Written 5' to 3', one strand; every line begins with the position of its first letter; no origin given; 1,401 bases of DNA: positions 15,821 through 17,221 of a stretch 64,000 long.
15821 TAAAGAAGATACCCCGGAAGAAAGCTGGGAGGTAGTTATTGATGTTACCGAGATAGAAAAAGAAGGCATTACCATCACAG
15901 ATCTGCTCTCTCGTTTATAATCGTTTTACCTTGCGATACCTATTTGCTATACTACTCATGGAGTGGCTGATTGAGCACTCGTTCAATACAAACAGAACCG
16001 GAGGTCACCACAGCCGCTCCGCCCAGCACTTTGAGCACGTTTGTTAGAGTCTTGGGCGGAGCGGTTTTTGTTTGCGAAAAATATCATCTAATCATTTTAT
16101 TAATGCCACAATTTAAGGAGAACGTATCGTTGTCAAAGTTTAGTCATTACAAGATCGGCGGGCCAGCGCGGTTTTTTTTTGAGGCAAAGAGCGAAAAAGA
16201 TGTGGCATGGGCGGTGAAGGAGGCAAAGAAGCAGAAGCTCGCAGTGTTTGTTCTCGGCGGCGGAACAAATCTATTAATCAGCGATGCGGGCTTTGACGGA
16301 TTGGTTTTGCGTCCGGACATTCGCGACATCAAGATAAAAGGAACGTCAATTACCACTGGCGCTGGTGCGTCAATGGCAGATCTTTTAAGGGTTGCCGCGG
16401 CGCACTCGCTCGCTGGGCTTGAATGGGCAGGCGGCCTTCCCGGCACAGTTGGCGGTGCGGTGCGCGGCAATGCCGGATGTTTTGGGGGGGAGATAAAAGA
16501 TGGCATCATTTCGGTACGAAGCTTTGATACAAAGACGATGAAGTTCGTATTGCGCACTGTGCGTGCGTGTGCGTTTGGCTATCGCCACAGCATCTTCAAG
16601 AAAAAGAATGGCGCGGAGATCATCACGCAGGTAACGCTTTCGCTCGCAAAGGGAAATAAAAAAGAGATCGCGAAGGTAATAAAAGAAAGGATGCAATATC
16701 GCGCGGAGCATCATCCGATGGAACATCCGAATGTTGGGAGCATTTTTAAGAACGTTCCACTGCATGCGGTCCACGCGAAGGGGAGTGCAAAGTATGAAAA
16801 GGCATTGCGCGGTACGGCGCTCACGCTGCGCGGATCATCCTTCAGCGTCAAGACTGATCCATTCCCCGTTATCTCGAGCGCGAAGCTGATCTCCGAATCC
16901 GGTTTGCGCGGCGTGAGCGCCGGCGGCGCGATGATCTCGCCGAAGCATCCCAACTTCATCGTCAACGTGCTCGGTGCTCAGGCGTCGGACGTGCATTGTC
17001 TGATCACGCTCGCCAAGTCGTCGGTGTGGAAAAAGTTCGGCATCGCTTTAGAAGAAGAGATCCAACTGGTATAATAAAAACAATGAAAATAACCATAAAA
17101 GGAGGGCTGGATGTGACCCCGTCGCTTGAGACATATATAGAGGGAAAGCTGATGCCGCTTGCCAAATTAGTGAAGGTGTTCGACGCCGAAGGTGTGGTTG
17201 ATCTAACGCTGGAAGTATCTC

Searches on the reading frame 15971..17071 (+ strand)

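Call 21: search_protein_families(library=pfam, proteins=[window:15971-17071:+], max_evalue=0.001)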
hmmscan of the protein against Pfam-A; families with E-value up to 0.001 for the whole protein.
window:15971-17071:+ (367 aa): 2 families
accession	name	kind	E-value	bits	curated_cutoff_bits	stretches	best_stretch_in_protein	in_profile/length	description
PF02873.21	MurB_C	-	4.1e-25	88.3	27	1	232-367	1-99/99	UDP-N-acetylenolpyruvoylglucosamine reductase, C-terminal domain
PF01565.28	FAD_binding_4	-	7.4e-20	71.5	26.4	1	68-184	3-128/139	FAD binding domain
